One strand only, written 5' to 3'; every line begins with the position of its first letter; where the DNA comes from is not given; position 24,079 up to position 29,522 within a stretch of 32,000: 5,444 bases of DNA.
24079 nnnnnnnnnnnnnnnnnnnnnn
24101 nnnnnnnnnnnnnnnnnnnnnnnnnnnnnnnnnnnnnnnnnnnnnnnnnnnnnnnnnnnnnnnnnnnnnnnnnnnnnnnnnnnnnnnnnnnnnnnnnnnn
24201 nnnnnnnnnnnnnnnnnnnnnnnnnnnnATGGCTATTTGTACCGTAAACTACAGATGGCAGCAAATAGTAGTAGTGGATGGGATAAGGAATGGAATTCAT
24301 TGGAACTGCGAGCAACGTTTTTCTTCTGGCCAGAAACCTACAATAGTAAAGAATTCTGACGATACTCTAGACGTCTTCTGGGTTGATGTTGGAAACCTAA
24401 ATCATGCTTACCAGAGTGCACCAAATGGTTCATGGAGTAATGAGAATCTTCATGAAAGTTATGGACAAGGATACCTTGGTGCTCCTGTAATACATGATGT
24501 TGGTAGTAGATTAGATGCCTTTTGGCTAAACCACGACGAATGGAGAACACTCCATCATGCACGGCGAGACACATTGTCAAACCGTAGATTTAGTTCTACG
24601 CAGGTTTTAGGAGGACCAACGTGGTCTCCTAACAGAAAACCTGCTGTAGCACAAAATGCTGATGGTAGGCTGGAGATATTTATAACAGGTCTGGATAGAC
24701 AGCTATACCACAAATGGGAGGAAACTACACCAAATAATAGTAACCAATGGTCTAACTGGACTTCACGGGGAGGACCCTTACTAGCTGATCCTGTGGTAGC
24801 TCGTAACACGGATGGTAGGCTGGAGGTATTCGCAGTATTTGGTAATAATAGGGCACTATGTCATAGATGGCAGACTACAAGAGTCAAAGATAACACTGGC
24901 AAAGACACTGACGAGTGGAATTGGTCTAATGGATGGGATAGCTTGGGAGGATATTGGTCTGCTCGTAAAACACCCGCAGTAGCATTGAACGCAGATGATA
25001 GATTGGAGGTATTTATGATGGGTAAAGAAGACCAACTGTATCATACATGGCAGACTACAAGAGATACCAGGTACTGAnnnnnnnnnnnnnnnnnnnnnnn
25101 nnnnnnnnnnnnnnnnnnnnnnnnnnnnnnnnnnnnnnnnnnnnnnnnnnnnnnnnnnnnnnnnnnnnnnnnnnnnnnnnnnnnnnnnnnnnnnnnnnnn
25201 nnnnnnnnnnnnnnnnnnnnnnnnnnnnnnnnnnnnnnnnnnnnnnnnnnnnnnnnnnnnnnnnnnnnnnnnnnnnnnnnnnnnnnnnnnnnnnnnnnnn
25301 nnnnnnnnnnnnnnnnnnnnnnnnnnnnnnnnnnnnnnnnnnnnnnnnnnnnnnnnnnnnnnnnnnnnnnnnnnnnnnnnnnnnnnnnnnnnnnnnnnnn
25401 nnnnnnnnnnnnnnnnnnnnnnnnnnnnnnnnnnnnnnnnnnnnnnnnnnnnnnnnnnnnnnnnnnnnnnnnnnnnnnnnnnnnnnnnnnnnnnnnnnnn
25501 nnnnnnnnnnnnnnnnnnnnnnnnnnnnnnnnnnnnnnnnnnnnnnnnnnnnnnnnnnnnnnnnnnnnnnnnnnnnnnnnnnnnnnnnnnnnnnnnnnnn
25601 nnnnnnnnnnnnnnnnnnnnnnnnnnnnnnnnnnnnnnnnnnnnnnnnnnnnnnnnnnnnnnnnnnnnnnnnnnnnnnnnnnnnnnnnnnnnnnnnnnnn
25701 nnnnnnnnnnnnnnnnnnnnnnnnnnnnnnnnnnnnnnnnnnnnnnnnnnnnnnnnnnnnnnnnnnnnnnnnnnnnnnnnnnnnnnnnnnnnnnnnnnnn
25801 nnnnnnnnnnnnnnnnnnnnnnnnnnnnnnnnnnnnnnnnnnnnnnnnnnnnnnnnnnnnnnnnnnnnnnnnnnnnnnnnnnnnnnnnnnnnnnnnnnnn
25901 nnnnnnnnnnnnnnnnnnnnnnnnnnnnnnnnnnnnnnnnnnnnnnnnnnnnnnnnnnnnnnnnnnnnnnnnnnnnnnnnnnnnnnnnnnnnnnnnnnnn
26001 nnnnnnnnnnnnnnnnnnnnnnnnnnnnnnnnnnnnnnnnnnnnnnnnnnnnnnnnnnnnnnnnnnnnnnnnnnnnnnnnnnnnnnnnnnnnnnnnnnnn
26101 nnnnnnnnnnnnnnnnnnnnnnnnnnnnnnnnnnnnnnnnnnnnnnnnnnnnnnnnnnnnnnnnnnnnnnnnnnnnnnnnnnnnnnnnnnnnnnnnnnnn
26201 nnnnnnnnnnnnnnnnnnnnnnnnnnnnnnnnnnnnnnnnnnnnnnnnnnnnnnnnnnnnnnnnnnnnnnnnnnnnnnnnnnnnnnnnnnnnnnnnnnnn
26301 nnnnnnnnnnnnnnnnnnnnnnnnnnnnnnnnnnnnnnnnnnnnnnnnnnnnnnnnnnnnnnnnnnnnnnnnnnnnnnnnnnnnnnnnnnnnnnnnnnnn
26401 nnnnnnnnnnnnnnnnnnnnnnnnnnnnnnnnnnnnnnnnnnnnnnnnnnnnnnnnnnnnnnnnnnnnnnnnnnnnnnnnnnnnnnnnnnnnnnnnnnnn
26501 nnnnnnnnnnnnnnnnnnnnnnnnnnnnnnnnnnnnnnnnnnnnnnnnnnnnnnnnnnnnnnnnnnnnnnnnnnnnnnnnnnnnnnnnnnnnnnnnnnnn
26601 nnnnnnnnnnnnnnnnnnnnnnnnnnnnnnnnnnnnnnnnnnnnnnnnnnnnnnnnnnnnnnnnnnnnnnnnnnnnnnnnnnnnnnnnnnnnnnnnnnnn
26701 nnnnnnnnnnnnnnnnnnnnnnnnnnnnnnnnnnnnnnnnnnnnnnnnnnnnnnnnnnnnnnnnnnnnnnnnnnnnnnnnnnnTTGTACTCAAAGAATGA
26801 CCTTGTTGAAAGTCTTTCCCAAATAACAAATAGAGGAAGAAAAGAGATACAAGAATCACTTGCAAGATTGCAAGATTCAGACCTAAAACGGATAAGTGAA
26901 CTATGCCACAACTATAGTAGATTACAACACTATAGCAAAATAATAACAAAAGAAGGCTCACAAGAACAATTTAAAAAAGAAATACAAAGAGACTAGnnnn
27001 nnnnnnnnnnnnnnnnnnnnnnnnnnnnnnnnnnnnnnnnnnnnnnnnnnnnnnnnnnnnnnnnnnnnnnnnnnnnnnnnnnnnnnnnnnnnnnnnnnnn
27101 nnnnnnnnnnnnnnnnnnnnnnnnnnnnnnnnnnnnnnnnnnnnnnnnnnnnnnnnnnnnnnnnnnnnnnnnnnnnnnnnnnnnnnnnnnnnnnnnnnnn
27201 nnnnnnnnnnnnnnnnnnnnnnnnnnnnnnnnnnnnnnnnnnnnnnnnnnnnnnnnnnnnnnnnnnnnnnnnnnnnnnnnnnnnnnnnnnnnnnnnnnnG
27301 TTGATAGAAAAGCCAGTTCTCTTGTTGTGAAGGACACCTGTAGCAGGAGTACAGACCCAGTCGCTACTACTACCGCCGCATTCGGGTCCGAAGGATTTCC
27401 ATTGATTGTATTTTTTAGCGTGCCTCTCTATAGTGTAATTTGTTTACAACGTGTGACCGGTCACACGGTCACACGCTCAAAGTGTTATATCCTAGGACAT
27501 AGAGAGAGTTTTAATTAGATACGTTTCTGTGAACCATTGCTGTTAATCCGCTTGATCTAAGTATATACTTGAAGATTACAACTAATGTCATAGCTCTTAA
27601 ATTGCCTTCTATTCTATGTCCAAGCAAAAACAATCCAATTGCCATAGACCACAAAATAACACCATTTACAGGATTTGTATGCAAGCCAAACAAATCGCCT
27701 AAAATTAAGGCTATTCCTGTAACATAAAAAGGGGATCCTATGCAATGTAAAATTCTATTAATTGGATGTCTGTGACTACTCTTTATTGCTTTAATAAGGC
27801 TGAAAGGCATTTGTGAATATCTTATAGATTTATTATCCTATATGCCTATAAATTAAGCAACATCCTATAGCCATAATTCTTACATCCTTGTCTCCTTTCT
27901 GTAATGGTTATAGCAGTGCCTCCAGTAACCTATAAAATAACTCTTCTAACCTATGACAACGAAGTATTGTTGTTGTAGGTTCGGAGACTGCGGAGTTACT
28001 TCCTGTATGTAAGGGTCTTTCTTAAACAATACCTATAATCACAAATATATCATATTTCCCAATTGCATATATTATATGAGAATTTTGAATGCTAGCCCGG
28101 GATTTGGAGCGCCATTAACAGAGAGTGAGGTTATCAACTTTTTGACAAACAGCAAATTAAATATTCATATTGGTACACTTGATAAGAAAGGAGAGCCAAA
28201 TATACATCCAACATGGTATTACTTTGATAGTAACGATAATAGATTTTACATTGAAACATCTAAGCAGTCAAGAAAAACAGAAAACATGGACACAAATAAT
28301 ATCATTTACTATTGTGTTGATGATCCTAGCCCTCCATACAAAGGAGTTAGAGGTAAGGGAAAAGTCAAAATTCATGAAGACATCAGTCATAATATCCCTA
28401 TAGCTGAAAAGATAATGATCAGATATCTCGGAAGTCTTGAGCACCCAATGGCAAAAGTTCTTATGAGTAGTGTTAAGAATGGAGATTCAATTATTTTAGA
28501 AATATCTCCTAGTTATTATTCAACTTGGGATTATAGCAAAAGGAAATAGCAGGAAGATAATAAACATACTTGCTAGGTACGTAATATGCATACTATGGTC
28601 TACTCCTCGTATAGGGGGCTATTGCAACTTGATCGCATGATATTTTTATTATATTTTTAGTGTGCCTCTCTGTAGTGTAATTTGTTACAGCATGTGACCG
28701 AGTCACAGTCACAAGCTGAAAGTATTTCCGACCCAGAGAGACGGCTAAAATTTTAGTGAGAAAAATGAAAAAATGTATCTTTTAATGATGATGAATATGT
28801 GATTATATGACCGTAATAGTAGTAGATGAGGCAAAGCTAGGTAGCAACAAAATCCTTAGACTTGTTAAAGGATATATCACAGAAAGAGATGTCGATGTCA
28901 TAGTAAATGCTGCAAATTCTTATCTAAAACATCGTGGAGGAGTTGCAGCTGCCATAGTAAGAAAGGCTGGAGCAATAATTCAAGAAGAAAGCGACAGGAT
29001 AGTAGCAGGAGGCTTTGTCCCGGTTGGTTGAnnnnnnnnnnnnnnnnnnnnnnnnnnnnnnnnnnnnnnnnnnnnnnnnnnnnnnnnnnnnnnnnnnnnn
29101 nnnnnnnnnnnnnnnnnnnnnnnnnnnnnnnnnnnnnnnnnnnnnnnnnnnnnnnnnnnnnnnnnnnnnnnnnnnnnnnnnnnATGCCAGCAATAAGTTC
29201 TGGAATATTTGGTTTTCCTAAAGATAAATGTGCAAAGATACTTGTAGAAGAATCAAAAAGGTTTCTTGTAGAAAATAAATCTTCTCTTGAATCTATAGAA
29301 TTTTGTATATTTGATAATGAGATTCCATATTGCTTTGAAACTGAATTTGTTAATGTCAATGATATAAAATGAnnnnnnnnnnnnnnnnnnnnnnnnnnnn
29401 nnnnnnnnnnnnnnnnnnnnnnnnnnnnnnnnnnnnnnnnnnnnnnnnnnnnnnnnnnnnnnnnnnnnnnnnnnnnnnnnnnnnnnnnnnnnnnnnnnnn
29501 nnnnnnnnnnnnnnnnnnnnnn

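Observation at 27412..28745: Two copies of a ~100-nt structured element with a covarying stem bracket a DUF962-PNPOx cassette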

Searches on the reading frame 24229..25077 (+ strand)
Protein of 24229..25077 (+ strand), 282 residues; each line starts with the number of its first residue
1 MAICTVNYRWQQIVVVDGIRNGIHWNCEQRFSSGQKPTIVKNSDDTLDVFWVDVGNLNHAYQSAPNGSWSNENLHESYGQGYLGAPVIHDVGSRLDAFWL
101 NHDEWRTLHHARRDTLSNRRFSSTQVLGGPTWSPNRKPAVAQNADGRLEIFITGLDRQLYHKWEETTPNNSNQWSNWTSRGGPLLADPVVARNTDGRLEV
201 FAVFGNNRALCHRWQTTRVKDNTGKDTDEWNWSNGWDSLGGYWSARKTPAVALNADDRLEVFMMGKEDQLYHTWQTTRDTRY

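Call 12: search_protein_families(library=pfam, proteins=[window:24229-25077:+], max_evalue=0.01)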
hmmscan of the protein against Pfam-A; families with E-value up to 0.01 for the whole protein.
window:24229-25077:+ (282 aa): 2 families
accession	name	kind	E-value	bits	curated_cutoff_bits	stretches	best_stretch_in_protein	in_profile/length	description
PF13517.12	FG-GAP_3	-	0.0033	18.4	26.9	0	42-77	3-37/61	FG-GAP-like repeat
PF03984.19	DUF346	-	0.0096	16.1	22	1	150-189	4-38/39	Repeat of unknown function (DUF346)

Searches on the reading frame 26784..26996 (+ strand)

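Call 12: search_protein_families(library=pfam, proteins=[window:26784-26996:+], max_evalue=0.01)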
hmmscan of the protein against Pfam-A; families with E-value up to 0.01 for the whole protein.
window:26784-26996:+ (70 aa): 1 family
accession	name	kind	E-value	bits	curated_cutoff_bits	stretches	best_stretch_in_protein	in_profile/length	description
PF05119.17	Terminase_4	-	0.0042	17.9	24.7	1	24-65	13-54/98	Phage terminase, small subunit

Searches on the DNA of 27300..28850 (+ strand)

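Call 41: search_rna_families(source=window, start=27300, end=28850, threshold=evalue, max_evalue=10)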
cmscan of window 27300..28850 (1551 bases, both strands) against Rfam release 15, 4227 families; matches with E-value up to 10: 2.
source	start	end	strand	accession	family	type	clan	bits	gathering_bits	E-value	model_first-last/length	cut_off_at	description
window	27982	28061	-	RF01167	sn2429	Gene; snRNA; snoRNA; CD-box;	-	15.9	50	8.5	1-77/77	no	Small nucleolar RNA sn2429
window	28404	28500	+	RF01427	snoR127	Gene; snRNA; snoRNA; CD-box;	-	15.5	37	9.5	1-139/139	no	small nucleolar RNA snoR127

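Call 78: search_with_rna_model(model_id=R1, sources=[L032, L033, L035, L037, L039, L041, L028, L031, L024], max_evalue=1)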
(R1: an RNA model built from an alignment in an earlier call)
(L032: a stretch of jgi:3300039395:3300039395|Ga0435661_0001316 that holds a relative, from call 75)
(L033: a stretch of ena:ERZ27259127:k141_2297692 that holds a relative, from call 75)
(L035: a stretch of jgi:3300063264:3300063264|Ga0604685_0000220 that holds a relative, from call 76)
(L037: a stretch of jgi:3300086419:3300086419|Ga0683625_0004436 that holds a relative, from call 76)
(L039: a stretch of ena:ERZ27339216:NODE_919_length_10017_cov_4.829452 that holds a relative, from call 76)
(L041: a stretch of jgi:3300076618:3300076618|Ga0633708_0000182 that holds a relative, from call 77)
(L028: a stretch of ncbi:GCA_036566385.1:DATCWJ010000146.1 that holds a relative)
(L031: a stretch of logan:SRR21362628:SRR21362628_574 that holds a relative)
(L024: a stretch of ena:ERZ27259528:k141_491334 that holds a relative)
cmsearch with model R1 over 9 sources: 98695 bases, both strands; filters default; matches with E-value up to 1: 9.
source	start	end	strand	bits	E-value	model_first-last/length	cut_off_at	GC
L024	989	1110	+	92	9.6e-21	1-103/103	no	0.41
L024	1873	1979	+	89.5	4.3e-20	1-103/103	no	0.42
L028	5103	5214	+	52.2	1.7e-10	1-103/103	no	0.4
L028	5262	5360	+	41.8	7.9e-08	1-103/103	no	0.36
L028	5262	5362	-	38.2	7e-07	1-103/103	no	0.36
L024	991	1105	-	38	7.9e-07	1-103/103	no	0.43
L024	1873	1979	-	30.6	6.4e-05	1-103/103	no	0.42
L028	3218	3316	+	16.7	0.23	1-103/103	no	0.3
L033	1308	1379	+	15.5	0.48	1-103/103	no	0.22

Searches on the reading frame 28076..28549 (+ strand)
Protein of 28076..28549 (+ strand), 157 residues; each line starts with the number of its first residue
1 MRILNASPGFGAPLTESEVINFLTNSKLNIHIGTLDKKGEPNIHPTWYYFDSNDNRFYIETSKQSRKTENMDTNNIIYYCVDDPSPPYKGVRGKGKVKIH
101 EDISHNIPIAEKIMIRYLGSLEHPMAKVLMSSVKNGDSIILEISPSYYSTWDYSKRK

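Call 12: search_protein_families(library=pfam, proteins=[window:28076-28549:+], max_evalue=0.01)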
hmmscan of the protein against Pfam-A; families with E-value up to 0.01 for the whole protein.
window:28076-28549:+ (157 aa): 1 family
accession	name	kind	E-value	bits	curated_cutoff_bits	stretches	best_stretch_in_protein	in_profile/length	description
PF01243.27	PNPOx_N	-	8.4e-11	42.7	28.1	1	32-151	17-119/120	Pyridoxamine 5'-phosphate oxidase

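Call 14: find_encoding_contigs(protein=window:28076-28549:+, flank=10000, max_places=10)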
Protein window:28076-28549:+ (157 aa): no gene with exactly this product is on record in the collection.

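Call 74: find_homologous_proteins(query=window:28076-28546:+, max_evalue=1e-15)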
Query window:28076-28546:+ (157 aa): 1125 proteins with E <= 1e-15 among 1133 candidates; the best 120 are listed.
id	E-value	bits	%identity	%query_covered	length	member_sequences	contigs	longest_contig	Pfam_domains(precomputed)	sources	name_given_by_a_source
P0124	5.8e-99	346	97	99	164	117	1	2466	PF01243.28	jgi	jgi:general stress protein 26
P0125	1.3e-93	329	90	100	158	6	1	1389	PF01243.28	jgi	jgi:general stress protein 26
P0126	1.9e-91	322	89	100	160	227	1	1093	PF01243.28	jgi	-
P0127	1.5e-88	313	85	99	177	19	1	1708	PF01243.28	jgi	jgi:general stress protein 26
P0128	2.0e-88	312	86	99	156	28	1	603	PF01243.28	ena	-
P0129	2.0e-88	312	85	99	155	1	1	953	PF01243.28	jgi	jgi:general stress protein 26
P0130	4.9e-88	311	85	99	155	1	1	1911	PF01243.28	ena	-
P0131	5.1e-88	311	83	100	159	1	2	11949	PF01243.28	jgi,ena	jgi:general stress protein 26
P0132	8.5e-88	310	84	100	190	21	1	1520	PF01243.28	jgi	jgi:general stress protein 26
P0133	3.9e-86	305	85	100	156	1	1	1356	PF01243.28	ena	-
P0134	3.8e-85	302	82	100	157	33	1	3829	PF01243.28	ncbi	-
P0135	5.1e-85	301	83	99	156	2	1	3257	PF01243.28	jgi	jgi:nitroimidazol reductase NimA-like FMN-containing flavoprotein (pyridoxamine 5'-phosphate oxidase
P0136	7.3e-85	301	85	99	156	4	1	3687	PF01243.28,PF12900.14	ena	-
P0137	1.5e-84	300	82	99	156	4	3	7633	PF01243.28,PF12900.14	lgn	-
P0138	1.6e-84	300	81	99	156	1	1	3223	PF01243.28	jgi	jgi:nitroimidazol reductase NimA-like FMN-containing flavoprotein (pyridoxamine 5'-phosphate oxidase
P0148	4.0e-83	295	80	99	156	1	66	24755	PF01243.28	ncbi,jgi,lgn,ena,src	jgi:general stress protein 26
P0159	7.3e-82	291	79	100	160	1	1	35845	PF01243.28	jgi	jgi:general stress protein 26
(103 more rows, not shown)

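Call 75: find_encoding_contigs(protein=P0131, flank=6000, max_places=3)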
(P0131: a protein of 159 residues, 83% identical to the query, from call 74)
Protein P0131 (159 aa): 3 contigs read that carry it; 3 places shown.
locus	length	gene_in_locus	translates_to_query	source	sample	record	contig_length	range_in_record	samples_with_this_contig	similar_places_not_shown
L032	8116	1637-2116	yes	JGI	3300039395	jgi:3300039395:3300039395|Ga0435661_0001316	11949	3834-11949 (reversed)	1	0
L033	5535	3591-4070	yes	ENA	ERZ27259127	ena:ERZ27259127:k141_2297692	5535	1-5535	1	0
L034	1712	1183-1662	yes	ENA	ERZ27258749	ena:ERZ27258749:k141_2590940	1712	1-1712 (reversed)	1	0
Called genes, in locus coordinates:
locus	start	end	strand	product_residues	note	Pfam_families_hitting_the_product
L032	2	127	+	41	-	?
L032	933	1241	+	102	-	PF00582:Usp (weak)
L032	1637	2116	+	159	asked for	PF01243:PNPOx_N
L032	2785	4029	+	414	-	PF01734:Patatin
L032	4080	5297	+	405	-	PF01699:Na_Ca_ex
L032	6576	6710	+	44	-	-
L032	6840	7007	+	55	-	-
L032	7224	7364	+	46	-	-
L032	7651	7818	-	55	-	-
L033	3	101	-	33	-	?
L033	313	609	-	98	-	-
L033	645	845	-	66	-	-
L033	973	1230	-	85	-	-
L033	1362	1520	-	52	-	-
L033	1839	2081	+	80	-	-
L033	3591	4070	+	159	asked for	PF01243:PNPOx_N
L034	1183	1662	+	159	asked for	PF01243:PNPOx_N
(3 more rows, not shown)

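Call 76: find_encoding_contigs(protein=P0148, flank=6000, max_places=6)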
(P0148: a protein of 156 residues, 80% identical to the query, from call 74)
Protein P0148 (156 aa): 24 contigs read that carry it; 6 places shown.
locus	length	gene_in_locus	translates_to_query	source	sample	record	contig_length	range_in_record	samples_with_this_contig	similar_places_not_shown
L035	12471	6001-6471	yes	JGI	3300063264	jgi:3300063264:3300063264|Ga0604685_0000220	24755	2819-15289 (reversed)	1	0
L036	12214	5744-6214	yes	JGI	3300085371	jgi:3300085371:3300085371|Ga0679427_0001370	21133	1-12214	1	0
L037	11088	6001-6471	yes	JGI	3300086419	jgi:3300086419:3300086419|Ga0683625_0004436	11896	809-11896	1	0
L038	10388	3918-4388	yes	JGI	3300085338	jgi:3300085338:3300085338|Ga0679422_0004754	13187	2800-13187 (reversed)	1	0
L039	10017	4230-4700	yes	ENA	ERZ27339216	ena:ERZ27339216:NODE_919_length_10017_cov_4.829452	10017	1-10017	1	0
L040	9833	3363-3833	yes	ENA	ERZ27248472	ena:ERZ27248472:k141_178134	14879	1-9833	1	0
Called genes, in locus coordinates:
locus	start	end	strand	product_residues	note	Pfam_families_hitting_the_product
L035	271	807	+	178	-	PF18933:PsbP_2, PF01789:PsbP (weak)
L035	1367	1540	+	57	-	-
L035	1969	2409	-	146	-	-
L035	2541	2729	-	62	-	-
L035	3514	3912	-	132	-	-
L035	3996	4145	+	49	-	-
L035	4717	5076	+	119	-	-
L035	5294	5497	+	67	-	-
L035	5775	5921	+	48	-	-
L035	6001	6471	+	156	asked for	PF01243:PNPOx_N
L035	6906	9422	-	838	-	PF02463:SMC_N (faint), PF13476:AAA_23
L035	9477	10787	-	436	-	PF00149:Metallophos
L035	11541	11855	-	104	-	-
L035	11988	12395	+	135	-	-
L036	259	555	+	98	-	PF18933:PsbP_2 (weak)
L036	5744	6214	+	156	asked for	PF01243:PNPOx_N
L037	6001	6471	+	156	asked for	PF01243:PNPOx_N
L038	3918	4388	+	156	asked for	PF01243:PNPOx_N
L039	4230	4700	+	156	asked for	PF01243:PNPOx_N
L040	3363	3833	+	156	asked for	PF01243:PNPOx_N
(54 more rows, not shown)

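Call 77: find_encoding_contigs(protein=P0159, flank=6000, max_places=3)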
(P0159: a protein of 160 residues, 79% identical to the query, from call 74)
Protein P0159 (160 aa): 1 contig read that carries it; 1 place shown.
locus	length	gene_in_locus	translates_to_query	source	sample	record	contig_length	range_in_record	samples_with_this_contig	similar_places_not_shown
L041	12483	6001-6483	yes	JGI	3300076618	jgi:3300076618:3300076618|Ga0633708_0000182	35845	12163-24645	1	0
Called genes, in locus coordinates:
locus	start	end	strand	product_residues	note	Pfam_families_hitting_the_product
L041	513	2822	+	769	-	PF00330:Aconitase, PF00694:Aconitase_C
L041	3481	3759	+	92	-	-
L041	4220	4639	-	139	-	PF01894:YjbQ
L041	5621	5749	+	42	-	-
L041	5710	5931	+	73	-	-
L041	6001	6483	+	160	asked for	PF01243:PNPOx_N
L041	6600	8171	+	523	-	PF01547:SBP_bac_1, PF13416:SBP_bac_8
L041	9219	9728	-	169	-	-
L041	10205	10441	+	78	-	PF01194:RNA_pol_N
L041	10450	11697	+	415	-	PF03952:Enolase_N, PF00113:Enolase_C, PF13378:MR_MLE_C (weak)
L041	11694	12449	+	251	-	PF00318:Ribosomal_S2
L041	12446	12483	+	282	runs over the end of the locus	PF01875:Memo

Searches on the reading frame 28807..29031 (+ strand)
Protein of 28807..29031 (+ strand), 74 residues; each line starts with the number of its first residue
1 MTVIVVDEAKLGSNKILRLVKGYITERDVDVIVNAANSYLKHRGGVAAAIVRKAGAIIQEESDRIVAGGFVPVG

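Call 12: search_protein_families(library=pfam, proteins=[window:28807-29031:+], max_evalue=0.01)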
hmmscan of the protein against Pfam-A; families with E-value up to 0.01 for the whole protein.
window:28807-29031:+ (74 aa): 1 family
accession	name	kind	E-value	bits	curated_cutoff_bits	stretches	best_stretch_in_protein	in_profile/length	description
PF01661.27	Macro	-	5.4e-08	33.2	22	1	33-67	1-35/118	Macro domain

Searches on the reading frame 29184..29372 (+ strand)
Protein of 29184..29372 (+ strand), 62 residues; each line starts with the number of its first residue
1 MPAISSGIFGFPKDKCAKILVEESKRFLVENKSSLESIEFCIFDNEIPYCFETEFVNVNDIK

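Call 12: search_protein_families(library=pfam, proteins=[window:29184-29372:+], max_evalue=0.01)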
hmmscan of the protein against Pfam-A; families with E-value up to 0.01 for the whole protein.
window:29184-29372:+ (62 aa): 1 family
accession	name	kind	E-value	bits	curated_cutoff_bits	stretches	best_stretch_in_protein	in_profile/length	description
PF01661.27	Macro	-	0.0018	18.7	22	1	1-19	99-117/118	Macro domain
